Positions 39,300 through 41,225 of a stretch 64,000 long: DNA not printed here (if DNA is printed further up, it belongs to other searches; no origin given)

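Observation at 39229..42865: GC-rich four-gene operon encoding a 541-aa GHKL/Bergerat ATPase with HTH, basic and small partners: candidate uncharacterised defence or mobile-element module beside ruvA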

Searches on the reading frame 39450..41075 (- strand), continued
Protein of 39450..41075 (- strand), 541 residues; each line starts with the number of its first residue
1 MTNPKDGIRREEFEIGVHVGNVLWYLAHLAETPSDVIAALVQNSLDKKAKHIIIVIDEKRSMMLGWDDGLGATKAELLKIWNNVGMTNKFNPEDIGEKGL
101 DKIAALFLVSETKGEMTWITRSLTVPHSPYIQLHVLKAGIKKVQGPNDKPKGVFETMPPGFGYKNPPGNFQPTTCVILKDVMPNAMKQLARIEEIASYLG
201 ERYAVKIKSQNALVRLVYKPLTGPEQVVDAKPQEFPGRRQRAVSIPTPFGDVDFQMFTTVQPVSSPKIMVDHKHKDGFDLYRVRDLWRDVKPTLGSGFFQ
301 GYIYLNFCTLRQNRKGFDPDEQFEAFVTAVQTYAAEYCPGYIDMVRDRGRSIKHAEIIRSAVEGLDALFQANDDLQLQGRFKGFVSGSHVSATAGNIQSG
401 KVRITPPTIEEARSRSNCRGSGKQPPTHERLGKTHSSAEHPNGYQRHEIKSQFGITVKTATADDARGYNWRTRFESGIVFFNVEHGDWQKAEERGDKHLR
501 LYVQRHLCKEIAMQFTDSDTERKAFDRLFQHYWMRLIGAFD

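Call 53: find_related_loci(query=A4, collection=viral_contigs, flank=8000)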
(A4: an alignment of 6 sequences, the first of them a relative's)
Query A4 (541 aa) in viral_contigs; peptide patterns used: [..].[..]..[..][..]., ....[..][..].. (x = any residue, [..] = any of these).
36 stretches matched a pattern, but none encodes a relative of the query by tblastn (E <= 1e-3).

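Call 80: fold_search(model_id=the predicted structure, library=viral)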
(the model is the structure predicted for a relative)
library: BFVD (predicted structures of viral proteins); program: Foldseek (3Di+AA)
matches with E <= 10: 444; with E <= 0.001: 85
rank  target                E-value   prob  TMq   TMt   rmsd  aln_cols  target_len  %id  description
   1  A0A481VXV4            1.2e-15  1.00  0.46  0.49  11.9       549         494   15  (no name in the UniProt tables at hand)
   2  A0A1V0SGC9            2.6e-15  1.00  0.48  0.38  14.5       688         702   11  Uncharacterized protein [Hokovirus HKV1]
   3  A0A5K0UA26            2.8e-13  1.00  0.45  0.33  17.8       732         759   10  Uncharacterized protein [Yasminevirus sp. GU-2018]
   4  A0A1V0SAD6            4.1e-13  1.00  0.42  0.34  11.3       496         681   11  Heat shock protein 83 kDa [Catovirus CTV1]
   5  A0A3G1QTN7            7.7e-13  1.00  0.42  0.29   8.9       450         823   12  Putative rIIA-like protein [Erwinia phage phiEaP8]
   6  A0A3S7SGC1            4.0e-12  1.00  0.38  0.26   6.7       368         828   15  (no name in the UniProt tables at hand)
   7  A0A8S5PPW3            4.2e-12  1.00  0.38  0.42   6.1       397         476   12  DNA topoisomerase (ATP-hydrolyzing) [Myoviridae sp. ctwwN25]
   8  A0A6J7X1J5            1.5e-11  1.00  0.39  0.30   6.3       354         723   12  HATPase_c domain containing protein [uncultured Caudovirales phage]
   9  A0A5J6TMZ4            1.7e-11  1.00  0.40  0.31   9.6       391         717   13  (no name in the UniProt tables at hand)
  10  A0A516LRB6            1.8e-11  1.00  0.38  0.28  11.7       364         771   10  (no name in the UniProt tables at hand)
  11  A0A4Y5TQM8            2.1e-11  1.00  0.39  0.30   7.8       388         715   15  Protector from prophage induced early lysis [Klebsiella phage Marfa]
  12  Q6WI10                2.6e-11  1.00  0.37  0.30   6.8       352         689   11  RIIA [Vibrio phage KVP40 (isolate Vibrio parahaemolyticus/Japan/Matsuzaki/1991)]
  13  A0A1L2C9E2            2.7e-11  1.00  0.36  0.28  10.4       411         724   12  Uncharacterized protein [Pseudomonas phage ZC03]
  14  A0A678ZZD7            6.8e-11  1.00  0.40  0.29   8.4       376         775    9  RIIA lysis inhibitor [Pectobacterium phage Arno18]
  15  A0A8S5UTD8            7.2e-11  1.00  0.39  0.29   7.7       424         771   11  DNA topoisomerase (ATP-hydrolyzing) [Myoviridae sp. ctYA416]
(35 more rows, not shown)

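Call 97: list_cluster_members(proteins=[P0006, P0010, P0020, P0026, P0045, P0059, P0085, P0098, P0120, P0141])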
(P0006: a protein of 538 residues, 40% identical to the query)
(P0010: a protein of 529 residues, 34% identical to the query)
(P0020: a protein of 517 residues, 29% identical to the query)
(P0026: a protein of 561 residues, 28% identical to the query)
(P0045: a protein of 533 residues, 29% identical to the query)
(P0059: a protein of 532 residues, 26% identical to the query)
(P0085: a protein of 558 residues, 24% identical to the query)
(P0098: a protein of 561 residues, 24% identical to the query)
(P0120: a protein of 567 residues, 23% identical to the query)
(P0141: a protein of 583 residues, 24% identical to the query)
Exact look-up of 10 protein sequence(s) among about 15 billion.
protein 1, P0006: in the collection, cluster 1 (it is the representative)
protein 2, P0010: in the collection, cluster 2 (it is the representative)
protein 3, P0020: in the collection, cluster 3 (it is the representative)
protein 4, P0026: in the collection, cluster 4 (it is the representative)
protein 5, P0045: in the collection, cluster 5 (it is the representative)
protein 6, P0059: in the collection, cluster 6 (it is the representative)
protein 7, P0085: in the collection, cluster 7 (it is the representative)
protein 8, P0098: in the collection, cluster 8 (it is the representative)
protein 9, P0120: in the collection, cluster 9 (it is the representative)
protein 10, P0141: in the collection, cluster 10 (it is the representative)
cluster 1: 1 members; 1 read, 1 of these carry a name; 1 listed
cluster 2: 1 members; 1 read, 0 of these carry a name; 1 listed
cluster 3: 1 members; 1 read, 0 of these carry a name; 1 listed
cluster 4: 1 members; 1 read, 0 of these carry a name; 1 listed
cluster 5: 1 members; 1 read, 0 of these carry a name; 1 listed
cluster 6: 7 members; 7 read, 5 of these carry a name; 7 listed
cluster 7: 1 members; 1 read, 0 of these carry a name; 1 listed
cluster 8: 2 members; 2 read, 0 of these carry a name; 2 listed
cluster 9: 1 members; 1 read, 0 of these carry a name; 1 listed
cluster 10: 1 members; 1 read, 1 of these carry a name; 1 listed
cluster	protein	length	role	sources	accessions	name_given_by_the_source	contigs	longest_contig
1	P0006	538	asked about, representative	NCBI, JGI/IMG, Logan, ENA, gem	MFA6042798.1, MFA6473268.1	MAG: ATP-binding protein [Patescibacteria group bacterium] | hypothetical protein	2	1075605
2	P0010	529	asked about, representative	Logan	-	-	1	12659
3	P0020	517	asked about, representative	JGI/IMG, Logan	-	-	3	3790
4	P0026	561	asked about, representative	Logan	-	-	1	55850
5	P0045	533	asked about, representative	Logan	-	-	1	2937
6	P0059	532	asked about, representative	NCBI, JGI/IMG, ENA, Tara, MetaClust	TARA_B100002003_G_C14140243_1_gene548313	hypothetical protein | strand:+ start:1114 stop:2712 length:1599 start_codon:yes stop_codon:yes ... | TARA_138_MES_0.22-3_C14140243_1_gene548313 "" ""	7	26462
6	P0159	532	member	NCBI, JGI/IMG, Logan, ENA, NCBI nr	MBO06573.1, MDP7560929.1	MAG: hypothetical protein QF745_10365 [Planctomycetota bacterium] | hypothetical protein [Parcubacteria group bacterium]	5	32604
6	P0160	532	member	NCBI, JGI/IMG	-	hypothetical protein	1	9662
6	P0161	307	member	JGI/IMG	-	hypothetical protein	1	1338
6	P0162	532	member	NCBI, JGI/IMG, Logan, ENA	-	hypothetical protein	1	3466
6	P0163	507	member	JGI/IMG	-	-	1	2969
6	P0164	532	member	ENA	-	-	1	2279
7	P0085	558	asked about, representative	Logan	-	-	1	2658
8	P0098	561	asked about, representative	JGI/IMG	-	-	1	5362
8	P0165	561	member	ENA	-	-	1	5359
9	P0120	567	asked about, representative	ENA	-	-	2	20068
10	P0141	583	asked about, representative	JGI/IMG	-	hypothetical protein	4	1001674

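Call 101: search_protein_families(library=pfam, alignment_id=A3, max_evalue=0.1)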
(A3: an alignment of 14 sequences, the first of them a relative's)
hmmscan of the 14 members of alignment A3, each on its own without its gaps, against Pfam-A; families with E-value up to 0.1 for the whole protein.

A. member 1, P0001 (541 aa): 1 family
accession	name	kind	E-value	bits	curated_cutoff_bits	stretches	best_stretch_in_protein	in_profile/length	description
PF13589.12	HATPase_c_3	-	4.7e-09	36.8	25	1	34-124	4-96/137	Histidine kinase-, DNA gyrase B-, and HSP90-like ATPase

B. families by the number of members that match (of 14 scanned): 7 families
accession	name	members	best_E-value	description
PF13589.12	HATPase_c_3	14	3.2e-16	Histidine kinase-, DNA gyrase B-, and HSP90-like ATPase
PF02518.31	HATPase_c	12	9.7e-07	Histidine kinase-, DNA gyrase B-, and HSP90-like ATPase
PF25794.1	SACS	6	7.2e-07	Sacsin domain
PF20915.2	VPg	1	0.012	Viral genome-linked protein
PF06347.19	SH3_4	1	0.016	Bacterial SH3 domain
PF12621.13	PHM7_ext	1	0.068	Extracellular tail, of 10TM putative phosphate transporter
PF02771.21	Acyl-CoA_dh_N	1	0.084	Acyl-CoA dehydrogenase, N-terminal domain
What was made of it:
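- On Topoisomerase VI subunit B: No Topo-VIb_trans Pfam hit (call 101).
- Closest known: MutL N-terminal domain. Different: There is no MutL C-terminal dimerisation/endonuclease domain (call 101).
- No MutL_C or DNA_mis_repair Pfam hit occurs in 14 members (call 101).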

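Call 102: search_protein_families(library=padloc, alignment_id=A3, max_evalue=0.1)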
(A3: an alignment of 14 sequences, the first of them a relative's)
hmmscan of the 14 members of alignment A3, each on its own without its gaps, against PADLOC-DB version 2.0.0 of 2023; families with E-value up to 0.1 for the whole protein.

A. member 1, P0001 (541 aa): 0 families

B. families by the number of members that match (of 14 scanned): 16 families
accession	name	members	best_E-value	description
PDLC03972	TmtA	10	7.1e-07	-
PDLC03968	TmtA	8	3.5e-08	-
PDLC03970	TmtA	7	2.4e-09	-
PDLC03966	TmtA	7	0.00011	-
PDLC03964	TmtA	6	9.9e-07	-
PDLC03971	TmtA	4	5.8e-05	-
PDLC03485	REase_II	2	0.0024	Type II restriction enzyme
PDLC03965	TmtA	1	0.00033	-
PDLC04418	PDC-M11A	1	0.0031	-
PDLC01457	WYL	1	0.0046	"CAS-I,CAS-II,CAS-III,CAS-IV,CAS-V,CAS-VI; associated_signaling"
PDLC02204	MzaB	1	0.0055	-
PDLC02802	SspG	1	0.016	SspG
PDLC04551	PDC-M27A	1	0.023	-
PDLC03967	TmtA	1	0.032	-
PDLC03419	REase_II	1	0.049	Type II restriction enzyme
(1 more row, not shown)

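Call 104: search_protein_families(library=padloc, proteins=[P0006, P0007, P0008, P0009, P0010, P0011, P0012, P0013, P0014, P0015], max_evalue=0.01)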
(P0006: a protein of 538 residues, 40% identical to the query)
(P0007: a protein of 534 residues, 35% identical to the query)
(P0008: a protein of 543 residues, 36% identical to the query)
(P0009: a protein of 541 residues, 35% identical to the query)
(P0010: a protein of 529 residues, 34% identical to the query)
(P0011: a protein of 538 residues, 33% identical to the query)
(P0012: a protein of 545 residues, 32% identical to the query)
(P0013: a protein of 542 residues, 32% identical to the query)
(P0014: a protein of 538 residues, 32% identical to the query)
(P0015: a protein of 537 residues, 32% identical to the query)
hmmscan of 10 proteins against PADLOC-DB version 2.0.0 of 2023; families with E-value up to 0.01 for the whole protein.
P0006 (538 aa): 6 families
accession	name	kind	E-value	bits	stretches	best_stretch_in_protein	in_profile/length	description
PDLC03970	TmtA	-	2.4e-09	33.7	1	28-102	54-126/1552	-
PDLC03968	TmtA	-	3.5e-08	29.6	1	37-102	78-142/1486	-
PDLC03972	TmtA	-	4.5e-06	23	1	38-102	45-111/1302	-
PDLC03964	TmtA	-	0.00016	17.8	1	38-102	50-116/1538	-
PDLC03966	TmtA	-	0.002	13.9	1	31-102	40-121/1655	-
PDLC03971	TmtA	-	0.0026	13.3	1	37-102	57-128/1782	-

P0007 (534 aa): 2 families
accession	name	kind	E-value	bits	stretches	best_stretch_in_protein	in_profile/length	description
PDLC03972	TmtA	-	7.2e-05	19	1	29-100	38-111/1302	-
PDLC04418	PDC-M11A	-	0.0031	14.5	1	257-353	302-392/444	-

P0008 (543 aa): 4 families
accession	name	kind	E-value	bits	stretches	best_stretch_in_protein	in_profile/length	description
PDLC03972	TmtA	-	7.1e-07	25.6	1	32-106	36-112/1302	-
PDLC03968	TmtA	-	0.00022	17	1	30-106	68-143/1486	-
PDLC03966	TmtA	-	0.0025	13.6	1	34-119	40-135/1655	-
PDLC02204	MzaB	-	0.0055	13.2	1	34-109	23-95/500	-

P0009 (541 aa): 6 families
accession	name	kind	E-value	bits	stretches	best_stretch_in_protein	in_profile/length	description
PDLC03964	TmtA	-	4.5e-06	22.9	1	33-94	50-113/1538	-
PDLC03970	TmtA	-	6.5e-06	22.3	1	25-94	62-123/1552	-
PDLC03968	TmtA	-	1.2e-05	21.2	1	26-93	72-138/1486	-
PDLC03971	TmtA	-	0.00025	16.7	1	32-93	57-124/1782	-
PDLC03972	TmtA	-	0.0014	14.8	1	32-94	44-108/1302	-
PDLC03966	TmtA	-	0.0023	13.7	1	25-94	39-118/1655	-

P0010 (529 aa): 3 families
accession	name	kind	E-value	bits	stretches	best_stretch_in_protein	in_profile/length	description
PDLC03964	TmtA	-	9.9e-07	25.1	1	30-137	50-157/1538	-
PDLC03971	TmtA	-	0.0015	14.1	1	29-96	57-128/1782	-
PDLC03972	TmtA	-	0.0064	12.5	0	29-96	44-111/1302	-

P0011 (538 aa): 0 families

P0012 (545 aa): 3 families
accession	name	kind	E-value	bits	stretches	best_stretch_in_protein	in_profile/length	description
PDLC03968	TmtA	-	3.2e-07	26.4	1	35-105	70-139/1486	-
PDLC03971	TmtA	-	5.8e-05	18.8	1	45-108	59-128/1782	-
PDLC03964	TmtA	-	0.00017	17.8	1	46-108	52-116/1538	-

P0013 (542 aa): 4 families
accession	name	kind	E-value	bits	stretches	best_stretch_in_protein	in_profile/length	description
PDLC03968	TmtA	-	1.9e-07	27.1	1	21-115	63-156/1486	-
PDLC03972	TmtA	-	0.001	15.2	1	27-102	35-112/1302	-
PDLC03485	REase_II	-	0.0024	14.4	1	37-116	30-113/611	Type II restriction enzyme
PDLC01457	WYL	-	0.0046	14.6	1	291-315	163-187/229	"CAS-I,CAS-II,CAS-III,CAS-IV,CAS-V,CAS-VI; associated_signaling"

P0014 (538 aa): 6 families
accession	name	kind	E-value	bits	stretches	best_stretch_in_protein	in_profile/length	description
PDLC03972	TmtA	-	2.7e-06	23.7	1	32-107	35-112/1302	-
PDLC03970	TmtA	-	5.7e-06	22.5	1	40-107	64-127/1552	-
PDLC03968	TmtA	-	1e-05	21.4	1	37-107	74-143/1486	-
PDLC03964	TmtA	-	0.00021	17.5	1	44-117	52-127/1538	-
PDLC03965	TmtA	-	0.00033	16.7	1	42-123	35-115/1370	-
PDLC03966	TmtA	-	0.0016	14.3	1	42-107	47-122/1655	-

P0015 (537 aa): 2 families
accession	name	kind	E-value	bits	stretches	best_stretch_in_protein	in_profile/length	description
PDLC03972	TmtA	-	0.00049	16.2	1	31-105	37-112/1302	-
PDLC03970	TmtA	-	0.0016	14.4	1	37-105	64-127/1552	-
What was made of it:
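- On Tiamat defence system (TmtA): Only ~65-110 residues of the GHKL core match in relatives (call 104).
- Closest known: Tiamat. Same: Up to 10 of 14 family members hit PADLOC TmtA models (best E 2.4e-9), and 6 of 14 hit Pfam SACS (calls 101, 102, 104).
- There are no hits to defence HMMs beyond the shared GHKL core (call 104).
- Tried and rejected: PADLOC TmtA hits in relatives turned out to cover the GHKL core only (call 104).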

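Call 109: search_protein_families(library=pfam, proteins=[L002:8418-8642:+, L005:6375-6608:+, L002:8712-9509:+, L005:6620-7480:+, L008:852-1811:+, L010:7091-7555:+, L017:1259-1705:+, L013:6138-6944:+, L013:7148-7942:+, L005:7484-8011:+], max_evalue=0.05)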
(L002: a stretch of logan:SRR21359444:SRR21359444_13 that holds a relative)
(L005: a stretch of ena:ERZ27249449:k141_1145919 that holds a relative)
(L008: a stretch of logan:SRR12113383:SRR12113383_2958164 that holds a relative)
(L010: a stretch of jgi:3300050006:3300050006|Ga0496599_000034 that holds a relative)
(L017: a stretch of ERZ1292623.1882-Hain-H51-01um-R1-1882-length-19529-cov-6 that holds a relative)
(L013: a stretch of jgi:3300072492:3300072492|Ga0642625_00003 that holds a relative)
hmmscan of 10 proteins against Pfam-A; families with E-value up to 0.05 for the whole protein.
L002:8418-8642:+ (74 aa): 0 families

L005:6375-6608:+ (77 aa): 0 families

L002:8712-9509:+ (265 aa): 3 families
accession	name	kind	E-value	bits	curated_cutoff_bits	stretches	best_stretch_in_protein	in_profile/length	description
PF03484.21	B5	-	0.0046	17.6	28.6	0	165-200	6-42/67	tRNA synthetase B5 domain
PF25516.1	PTPase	-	0.018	15.3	27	0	175-241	8-65/79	Phosphotyrosine protein phosphatase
PF13276.12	HTH_21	-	0.035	14.8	28.1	0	144-192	4-55/60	HTH-like domain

L005:6620-7480:+ (286 aa): 0 families

L008:852-1811:+ (319 aa): 0 families

L010:7091-7555:+ (154 aa): 4 families
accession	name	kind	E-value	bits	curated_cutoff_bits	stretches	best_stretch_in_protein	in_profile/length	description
PF12802.13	MarR_2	-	0.0015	19.1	27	1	49-78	24-53/61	MarR family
PF01978.25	TrmB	-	0.002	18.4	25.6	1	48-81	25-58/68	Sugar-specific transcriptional regulator TrmB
PF09339.16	HTH_IclR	-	0.0025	18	22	1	50-75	23-48/52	IclR helix-turn-helix domain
PF06698.16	DUF1192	-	0.016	15.7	25.5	1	115-141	22-48/58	Protein of unknown function (DUF1192)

L017:1259-1705:+ (148 aa): 2 families
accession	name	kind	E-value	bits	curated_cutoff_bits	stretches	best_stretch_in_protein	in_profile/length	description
PF01978.25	TrmB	-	0.0092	16.3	25.6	1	53-84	25-56/68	Sugar-specific transcriptional regulator TrmB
PF01047.28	MarR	-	0.024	14.9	24.6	0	55-83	22-50/59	MarR family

L013:6138-6944:+ (268 aa): 1 family
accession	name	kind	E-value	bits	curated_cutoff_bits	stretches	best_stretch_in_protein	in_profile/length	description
PF05225.22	HTH_psq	-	0.00023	21.2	20.4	1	155-190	4-39/45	helix-turn-helix, Psq domain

L013:7148-7942:+ (264 aa): 0 families

L005:7484-8011:+ (175 aa): 1 family
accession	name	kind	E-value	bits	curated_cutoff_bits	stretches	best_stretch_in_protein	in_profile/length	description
PF13518.12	HTH_28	-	0.0079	16.7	25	1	25-48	12-34/52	Helix-turn-helix domain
